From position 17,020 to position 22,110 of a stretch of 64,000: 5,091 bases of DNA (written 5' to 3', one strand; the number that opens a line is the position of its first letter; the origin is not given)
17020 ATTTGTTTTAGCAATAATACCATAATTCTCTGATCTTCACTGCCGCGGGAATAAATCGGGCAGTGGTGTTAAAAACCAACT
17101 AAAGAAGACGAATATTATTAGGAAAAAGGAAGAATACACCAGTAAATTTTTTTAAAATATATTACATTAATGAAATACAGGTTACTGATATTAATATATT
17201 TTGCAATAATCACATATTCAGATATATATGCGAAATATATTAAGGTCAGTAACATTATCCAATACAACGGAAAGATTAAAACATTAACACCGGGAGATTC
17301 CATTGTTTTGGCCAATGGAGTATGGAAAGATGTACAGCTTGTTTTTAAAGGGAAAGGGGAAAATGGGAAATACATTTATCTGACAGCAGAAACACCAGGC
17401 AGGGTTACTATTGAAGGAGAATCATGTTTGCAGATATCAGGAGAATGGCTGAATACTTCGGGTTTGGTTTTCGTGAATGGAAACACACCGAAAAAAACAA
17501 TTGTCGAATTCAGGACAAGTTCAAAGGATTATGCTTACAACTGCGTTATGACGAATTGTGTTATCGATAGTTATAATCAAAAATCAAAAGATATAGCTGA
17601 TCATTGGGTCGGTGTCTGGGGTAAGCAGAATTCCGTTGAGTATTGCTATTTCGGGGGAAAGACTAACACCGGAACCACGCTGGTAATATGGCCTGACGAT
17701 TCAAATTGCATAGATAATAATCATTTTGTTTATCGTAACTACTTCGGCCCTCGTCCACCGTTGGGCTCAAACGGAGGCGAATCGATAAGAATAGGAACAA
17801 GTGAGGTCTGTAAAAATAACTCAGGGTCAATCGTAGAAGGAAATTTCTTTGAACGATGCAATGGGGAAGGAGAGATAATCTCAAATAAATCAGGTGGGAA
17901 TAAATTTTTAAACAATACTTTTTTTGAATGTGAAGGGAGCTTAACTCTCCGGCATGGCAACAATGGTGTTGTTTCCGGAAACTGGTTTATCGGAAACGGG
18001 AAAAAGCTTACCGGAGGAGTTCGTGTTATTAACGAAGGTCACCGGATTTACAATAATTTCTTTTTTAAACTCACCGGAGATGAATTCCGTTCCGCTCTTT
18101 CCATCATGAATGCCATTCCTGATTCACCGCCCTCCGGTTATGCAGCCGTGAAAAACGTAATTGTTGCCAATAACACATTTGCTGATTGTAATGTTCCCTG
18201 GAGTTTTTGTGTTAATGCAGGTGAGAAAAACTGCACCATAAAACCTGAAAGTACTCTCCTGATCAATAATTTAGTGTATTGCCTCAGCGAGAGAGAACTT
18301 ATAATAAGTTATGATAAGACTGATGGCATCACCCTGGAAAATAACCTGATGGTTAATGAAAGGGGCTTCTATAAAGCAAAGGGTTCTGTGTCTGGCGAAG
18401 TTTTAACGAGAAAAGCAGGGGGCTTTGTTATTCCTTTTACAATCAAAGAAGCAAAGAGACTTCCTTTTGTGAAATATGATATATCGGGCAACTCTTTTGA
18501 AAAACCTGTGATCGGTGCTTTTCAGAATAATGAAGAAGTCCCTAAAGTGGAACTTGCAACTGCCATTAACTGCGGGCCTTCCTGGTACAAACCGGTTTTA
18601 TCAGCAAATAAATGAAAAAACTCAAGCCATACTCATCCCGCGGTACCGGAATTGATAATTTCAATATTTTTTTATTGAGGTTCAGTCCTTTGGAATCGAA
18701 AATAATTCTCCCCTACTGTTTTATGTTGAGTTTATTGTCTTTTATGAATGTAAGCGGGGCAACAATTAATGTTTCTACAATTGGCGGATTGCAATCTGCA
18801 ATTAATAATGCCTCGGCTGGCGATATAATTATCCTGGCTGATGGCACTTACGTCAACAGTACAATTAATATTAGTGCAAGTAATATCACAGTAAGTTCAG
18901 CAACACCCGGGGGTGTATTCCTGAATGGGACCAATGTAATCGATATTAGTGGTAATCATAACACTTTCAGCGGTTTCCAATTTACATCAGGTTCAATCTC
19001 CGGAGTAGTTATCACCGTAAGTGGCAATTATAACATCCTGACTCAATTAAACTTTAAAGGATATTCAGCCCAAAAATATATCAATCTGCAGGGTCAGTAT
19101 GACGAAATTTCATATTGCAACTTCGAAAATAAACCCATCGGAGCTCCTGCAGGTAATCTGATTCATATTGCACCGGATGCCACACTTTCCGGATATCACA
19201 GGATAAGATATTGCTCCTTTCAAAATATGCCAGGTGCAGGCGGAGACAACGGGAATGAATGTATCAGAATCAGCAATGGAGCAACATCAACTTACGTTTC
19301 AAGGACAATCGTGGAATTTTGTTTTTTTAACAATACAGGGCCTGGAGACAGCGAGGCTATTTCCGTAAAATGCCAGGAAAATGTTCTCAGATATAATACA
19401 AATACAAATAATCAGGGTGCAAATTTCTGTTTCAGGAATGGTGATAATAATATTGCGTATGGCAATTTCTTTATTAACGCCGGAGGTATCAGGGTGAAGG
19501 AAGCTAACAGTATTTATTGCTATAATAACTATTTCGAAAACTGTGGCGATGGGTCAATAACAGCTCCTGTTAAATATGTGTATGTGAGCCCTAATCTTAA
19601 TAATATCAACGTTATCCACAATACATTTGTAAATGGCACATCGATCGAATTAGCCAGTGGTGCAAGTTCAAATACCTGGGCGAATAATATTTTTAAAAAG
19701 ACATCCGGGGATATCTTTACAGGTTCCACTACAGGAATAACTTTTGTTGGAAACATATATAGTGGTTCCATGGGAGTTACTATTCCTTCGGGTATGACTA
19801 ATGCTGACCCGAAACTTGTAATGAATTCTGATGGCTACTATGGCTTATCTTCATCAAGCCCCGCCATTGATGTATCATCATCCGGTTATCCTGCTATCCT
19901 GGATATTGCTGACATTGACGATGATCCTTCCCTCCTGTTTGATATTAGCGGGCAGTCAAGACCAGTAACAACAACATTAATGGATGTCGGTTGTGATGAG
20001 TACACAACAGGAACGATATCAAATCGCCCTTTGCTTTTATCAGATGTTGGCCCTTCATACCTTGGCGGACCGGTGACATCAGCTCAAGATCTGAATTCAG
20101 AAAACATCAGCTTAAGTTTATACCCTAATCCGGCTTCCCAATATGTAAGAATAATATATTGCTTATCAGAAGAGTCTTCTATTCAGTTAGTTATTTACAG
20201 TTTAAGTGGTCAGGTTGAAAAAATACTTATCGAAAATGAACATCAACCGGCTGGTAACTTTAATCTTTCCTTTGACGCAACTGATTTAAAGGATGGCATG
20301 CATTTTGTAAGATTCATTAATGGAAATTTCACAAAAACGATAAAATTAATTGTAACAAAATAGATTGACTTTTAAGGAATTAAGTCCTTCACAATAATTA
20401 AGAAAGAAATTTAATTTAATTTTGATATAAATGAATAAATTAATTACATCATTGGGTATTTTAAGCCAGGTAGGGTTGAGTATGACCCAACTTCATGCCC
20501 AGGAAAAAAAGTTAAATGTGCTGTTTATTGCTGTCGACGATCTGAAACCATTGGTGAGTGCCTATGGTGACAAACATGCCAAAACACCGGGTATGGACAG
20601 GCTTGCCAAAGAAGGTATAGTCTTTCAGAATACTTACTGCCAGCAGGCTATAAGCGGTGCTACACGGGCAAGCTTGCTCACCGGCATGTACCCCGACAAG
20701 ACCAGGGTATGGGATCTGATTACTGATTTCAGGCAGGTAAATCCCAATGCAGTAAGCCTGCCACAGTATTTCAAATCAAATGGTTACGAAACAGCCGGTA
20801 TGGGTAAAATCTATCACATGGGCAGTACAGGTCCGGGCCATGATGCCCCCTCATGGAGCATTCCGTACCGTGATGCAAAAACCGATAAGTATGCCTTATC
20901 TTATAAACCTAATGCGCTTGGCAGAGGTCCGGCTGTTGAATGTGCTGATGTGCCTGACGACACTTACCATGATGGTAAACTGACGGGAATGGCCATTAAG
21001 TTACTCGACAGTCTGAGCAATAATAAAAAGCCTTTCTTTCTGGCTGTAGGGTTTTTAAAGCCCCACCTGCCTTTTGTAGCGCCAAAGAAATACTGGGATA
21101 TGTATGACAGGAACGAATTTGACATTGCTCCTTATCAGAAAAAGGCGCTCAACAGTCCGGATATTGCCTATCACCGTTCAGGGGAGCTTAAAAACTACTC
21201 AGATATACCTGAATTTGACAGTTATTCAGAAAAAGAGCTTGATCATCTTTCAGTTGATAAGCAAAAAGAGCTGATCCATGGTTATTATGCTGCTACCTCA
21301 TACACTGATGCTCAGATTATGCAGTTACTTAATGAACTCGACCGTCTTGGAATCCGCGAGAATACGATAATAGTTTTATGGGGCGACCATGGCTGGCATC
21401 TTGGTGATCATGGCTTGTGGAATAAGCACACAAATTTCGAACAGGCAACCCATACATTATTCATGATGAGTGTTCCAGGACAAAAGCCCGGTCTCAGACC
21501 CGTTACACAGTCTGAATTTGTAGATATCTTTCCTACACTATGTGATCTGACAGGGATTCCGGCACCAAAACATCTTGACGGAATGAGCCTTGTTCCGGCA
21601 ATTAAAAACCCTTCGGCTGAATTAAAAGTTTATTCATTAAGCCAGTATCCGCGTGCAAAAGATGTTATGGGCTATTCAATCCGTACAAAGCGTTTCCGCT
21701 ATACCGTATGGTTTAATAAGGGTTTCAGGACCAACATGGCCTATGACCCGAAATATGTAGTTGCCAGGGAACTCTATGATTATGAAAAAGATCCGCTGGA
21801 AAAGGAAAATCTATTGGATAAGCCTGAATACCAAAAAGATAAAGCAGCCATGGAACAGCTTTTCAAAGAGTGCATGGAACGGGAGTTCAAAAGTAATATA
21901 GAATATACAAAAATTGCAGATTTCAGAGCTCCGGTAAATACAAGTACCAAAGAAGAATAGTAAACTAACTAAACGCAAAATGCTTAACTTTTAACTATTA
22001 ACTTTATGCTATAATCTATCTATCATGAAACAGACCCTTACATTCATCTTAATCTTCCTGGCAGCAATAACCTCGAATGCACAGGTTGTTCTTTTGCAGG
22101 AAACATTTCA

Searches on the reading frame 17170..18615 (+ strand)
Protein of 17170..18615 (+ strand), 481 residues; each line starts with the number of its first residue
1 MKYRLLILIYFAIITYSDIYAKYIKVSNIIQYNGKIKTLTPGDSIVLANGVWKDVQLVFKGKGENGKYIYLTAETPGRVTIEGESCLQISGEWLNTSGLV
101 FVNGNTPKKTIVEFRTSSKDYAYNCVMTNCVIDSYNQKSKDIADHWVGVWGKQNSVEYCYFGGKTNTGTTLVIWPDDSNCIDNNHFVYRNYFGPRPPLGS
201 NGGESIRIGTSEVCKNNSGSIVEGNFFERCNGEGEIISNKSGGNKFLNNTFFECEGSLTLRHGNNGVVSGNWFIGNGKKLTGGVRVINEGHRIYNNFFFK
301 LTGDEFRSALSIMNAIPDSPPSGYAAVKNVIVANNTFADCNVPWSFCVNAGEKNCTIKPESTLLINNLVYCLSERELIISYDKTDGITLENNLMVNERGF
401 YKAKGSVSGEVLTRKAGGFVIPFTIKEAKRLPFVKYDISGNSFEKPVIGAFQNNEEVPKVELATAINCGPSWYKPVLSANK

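Call 5: search_protein_families(library=pfam, proteins=[window:17170-18615:+], max_evalue=0.001)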
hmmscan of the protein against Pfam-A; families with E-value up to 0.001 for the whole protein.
window:17170-18615:+ (481 aa): 1 family
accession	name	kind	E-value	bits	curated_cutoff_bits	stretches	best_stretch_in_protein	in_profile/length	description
PF14592.12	Chondroitinas_B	-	9.1e-114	381.2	24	1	27-409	2-396/426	Chondroitinase B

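Call 68: search_solved_structures(query=window:17170-18615:+, max_evalue=0.00001)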
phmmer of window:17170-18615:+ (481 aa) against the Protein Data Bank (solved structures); distinct sequences matched with E-value up to 0.00001: 15.
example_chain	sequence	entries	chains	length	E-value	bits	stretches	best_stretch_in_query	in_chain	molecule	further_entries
7o77_A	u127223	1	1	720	1.2e-91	311.2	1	26-399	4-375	Poly(Beta-D-mannuronate) lyase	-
7o7t_A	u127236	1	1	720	1.5e-91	310.9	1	26-399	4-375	Poly(Beta-D-mannuronate) lyase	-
5gkd_A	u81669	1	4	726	2e-88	300.6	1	31-411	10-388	AlyGC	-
8bwk_A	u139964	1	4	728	1.4e-87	297.8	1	28-422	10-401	Alginate lyase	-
5gkq_A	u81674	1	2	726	1.4e-87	297.8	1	31-411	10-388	AlyGC mutant - R241A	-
7dmk_A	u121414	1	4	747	8.4e-86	291.9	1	36-400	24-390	BcAlyPL6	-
7o7a_A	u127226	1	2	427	1.3e-77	264.9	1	37-425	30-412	Aliginate lyase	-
7o84_A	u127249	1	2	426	1.3e-77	264.9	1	37-425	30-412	Alginate lyase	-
6qps_A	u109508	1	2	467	2.7e-59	204.5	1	38-342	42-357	Polysaccharide Lyase Family 6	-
7o79_A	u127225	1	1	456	3.8e-38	134.7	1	24-378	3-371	Poly(Beta-D-mannuronate) lyase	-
7o78_A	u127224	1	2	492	4.3e-28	101.6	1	22-341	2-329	Polysaccharide lyase from Pseudopedobacter saltans, Pedsa3807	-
1dbg_A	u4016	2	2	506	1.4e-27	99.8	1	28-341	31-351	CHONDROITINASE B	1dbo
1ofl_A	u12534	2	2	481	3.3e-27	98.6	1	35-341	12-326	CHONDROITINASE B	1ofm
5z9t_A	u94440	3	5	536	3.3e-25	92.1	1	33-303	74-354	alginate lyase AlyF-OU02 | Alginate lyase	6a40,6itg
7bz0_A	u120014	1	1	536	2e-24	89.5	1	33-303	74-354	Alginate lyase AlyF-OU02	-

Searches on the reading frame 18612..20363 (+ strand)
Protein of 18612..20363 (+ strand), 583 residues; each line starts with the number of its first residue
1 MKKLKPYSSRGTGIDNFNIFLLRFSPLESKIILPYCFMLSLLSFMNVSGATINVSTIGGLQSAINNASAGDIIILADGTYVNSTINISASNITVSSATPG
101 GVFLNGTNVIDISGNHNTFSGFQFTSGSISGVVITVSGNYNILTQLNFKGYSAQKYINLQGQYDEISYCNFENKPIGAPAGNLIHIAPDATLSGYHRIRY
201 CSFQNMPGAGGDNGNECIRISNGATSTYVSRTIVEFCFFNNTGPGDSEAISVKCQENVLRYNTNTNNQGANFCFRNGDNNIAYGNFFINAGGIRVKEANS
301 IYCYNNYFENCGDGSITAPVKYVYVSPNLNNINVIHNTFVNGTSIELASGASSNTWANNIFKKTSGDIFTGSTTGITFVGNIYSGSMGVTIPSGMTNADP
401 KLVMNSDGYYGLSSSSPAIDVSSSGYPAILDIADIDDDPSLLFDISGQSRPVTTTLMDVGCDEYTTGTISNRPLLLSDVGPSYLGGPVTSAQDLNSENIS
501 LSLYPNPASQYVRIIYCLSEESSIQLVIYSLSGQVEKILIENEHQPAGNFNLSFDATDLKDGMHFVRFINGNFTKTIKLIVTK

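Call 5: search_protein_families(library=pfam, proteins=[window:18612-20363:+], max_evalue=0.001)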
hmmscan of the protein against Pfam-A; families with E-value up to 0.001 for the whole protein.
window:18612-20363:+ (583 aa): 2 families
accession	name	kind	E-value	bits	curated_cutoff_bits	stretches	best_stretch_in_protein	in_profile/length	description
PF14592.12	Chondroitinas_B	-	1.5e-25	90.5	24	1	59-324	6-290/426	Chondroitinase B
PF18962.6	Por_Secre_tail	-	5.6e-09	36.6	27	1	503-581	1-75/75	Secretion system C-terminal sorting domain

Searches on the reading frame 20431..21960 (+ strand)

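Call 5: search_protein_families(library=pfam, proteins=[window:20431-21960:+], max_evalue=0.001)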
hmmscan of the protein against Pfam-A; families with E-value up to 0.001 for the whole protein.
window:20431-21960:+ (509 aa): 4 families
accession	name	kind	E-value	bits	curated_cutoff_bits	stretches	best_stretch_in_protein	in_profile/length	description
PF00884.28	Sulfatase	-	7.8e-44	150.6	25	1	29-376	2-301/301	Sulfatase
PF16347.10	SGSH_C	-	1.2e-14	55.2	29.3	1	325-480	1-150/154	N-sulphoglucosamine sulphohydrolase, C-terminal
PF01663.27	Phosphodiest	-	2.8e-07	30.9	23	0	274-323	183-222/342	Type I phosphodiesterase / nucleotide pyrophosphatase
PF02995.22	DUF229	-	2.2e-05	23.8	25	1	278-327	299-348/496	Protein of unknown function (DUF229)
